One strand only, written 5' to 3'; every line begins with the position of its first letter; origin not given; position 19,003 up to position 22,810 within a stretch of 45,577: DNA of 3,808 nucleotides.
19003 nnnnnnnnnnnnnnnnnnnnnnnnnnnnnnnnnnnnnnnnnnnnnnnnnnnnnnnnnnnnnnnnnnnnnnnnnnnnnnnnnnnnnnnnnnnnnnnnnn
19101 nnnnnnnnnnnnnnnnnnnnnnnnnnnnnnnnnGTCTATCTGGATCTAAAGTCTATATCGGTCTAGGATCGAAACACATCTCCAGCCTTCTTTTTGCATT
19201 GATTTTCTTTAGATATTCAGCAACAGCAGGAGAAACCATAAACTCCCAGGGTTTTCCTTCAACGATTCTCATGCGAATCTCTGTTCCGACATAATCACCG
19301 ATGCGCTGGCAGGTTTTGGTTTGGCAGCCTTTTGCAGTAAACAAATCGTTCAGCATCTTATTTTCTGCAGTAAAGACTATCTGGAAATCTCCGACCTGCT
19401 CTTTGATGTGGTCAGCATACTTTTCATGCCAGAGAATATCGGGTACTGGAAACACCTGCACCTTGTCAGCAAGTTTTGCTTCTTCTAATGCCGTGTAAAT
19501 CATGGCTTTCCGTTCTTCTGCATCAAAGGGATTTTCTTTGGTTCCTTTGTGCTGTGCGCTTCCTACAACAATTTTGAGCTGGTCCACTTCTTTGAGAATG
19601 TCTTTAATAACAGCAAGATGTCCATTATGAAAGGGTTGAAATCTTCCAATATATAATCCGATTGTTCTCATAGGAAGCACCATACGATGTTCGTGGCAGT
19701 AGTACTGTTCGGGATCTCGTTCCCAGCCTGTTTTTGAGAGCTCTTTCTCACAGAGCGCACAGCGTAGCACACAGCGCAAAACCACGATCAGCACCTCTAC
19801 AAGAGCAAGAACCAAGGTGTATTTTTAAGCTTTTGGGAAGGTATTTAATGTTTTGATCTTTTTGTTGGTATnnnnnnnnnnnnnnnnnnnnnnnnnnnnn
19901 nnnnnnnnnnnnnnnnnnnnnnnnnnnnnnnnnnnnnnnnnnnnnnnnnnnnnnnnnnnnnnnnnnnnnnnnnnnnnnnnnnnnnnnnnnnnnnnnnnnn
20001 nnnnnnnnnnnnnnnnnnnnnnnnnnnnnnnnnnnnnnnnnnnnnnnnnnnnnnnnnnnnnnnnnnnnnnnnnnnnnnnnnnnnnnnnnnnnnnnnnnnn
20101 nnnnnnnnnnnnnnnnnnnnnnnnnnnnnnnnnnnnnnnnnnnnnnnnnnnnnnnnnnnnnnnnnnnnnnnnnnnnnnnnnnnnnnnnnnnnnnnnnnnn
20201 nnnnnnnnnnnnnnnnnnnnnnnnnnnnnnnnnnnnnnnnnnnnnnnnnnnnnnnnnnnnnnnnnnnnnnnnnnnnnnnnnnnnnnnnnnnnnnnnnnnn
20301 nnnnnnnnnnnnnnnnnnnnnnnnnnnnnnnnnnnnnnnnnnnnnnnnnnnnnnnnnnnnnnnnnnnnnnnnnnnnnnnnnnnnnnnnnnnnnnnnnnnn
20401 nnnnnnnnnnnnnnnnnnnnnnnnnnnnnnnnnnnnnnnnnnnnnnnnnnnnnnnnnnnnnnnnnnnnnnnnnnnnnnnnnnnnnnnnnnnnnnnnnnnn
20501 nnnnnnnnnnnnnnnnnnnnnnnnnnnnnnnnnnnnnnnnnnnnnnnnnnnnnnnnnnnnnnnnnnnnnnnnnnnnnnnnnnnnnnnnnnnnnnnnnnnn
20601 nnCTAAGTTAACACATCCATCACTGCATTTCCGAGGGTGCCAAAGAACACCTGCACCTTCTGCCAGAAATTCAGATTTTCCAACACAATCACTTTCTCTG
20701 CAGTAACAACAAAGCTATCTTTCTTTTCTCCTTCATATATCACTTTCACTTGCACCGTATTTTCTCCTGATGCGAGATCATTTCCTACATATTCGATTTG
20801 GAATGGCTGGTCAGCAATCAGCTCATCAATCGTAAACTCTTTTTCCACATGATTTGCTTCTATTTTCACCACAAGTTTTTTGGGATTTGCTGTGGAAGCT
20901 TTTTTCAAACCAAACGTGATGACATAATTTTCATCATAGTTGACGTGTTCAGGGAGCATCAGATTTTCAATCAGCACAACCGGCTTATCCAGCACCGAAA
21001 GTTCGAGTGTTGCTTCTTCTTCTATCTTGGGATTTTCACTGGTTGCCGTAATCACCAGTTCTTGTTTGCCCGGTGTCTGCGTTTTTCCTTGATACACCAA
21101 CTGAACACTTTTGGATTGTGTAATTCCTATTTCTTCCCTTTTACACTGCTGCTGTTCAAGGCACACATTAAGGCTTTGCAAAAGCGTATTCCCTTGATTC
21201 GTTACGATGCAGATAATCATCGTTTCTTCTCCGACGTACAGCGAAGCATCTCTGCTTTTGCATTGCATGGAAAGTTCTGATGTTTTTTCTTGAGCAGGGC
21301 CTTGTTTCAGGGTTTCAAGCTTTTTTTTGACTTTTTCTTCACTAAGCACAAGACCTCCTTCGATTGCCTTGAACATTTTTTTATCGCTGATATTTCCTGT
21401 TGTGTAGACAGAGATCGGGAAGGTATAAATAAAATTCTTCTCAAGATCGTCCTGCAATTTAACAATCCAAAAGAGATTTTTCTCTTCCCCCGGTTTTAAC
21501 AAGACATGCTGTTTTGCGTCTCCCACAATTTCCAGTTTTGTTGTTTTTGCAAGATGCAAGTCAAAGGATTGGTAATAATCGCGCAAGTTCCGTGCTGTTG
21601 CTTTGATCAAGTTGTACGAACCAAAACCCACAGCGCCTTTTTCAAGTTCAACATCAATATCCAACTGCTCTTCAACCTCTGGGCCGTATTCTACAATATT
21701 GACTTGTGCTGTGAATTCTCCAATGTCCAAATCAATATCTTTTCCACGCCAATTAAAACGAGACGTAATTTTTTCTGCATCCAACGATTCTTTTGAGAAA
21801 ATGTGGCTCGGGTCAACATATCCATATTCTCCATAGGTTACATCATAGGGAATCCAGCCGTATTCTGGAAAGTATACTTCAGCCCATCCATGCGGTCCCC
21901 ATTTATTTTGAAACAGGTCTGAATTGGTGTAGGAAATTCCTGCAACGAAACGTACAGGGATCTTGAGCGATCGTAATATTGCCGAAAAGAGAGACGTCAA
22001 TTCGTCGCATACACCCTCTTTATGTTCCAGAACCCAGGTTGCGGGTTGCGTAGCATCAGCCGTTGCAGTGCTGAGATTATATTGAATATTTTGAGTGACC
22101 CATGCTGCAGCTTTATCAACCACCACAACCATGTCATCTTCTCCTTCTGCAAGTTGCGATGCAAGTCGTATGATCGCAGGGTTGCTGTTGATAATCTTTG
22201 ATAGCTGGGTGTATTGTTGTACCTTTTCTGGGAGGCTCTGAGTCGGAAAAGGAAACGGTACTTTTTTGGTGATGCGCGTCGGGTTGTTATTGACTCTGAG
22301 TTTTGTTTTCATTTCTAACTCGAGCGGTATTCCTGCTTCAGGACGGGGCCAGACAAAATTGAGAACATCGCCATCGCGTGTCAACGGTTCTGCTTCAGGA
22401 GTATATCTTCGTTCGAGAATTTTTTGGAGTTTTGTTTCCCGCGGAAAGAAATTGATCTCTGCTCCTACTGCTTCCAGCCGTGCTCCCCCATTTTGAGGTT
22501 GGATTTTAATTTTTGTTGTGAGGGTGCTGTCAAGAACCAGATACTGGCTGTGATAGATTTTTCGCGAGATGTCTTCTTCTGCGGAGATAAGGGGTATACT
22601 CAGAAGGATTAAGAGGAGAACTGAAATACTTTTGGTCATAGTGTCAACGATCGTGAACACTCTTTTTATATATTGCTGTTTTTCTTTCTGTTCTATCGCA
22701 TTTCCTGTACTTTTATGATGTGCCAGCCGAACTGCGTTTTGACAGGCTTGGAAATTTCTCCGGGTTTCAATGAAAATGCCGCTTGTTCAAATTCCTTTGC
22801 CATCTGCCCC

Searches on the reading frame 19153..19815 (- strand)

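Call 64: search_protein_families(library=pfam, proteins=[window:19153-19815:-], max_evalue=0.001)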
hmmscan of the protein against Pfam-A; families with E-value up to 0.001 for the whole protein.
window:19153-19815:- (220 aa): 1 family
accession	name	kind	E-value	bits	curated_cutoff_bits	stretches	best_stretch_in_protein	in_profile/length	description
PF01467.32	CTP_transf_like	-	4.5e-14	53.2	21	1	54-114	1-62/133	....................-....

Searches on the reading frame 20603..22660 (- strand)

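Call 64: search_protein_families(library=pfam, proteins=[window:20603-22660:-], max_evalue=0.001)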
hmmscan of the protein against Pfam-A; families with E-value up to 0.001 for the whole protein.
window:20603-22660:- (685 aa): 1 family
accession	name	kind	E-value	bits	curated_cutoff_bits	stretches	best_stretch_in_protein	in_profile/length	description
PF01841.26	Transglut_core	-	1.3e-23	83.8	23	1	165-273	2-107/108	Transglutaminase-like superfamily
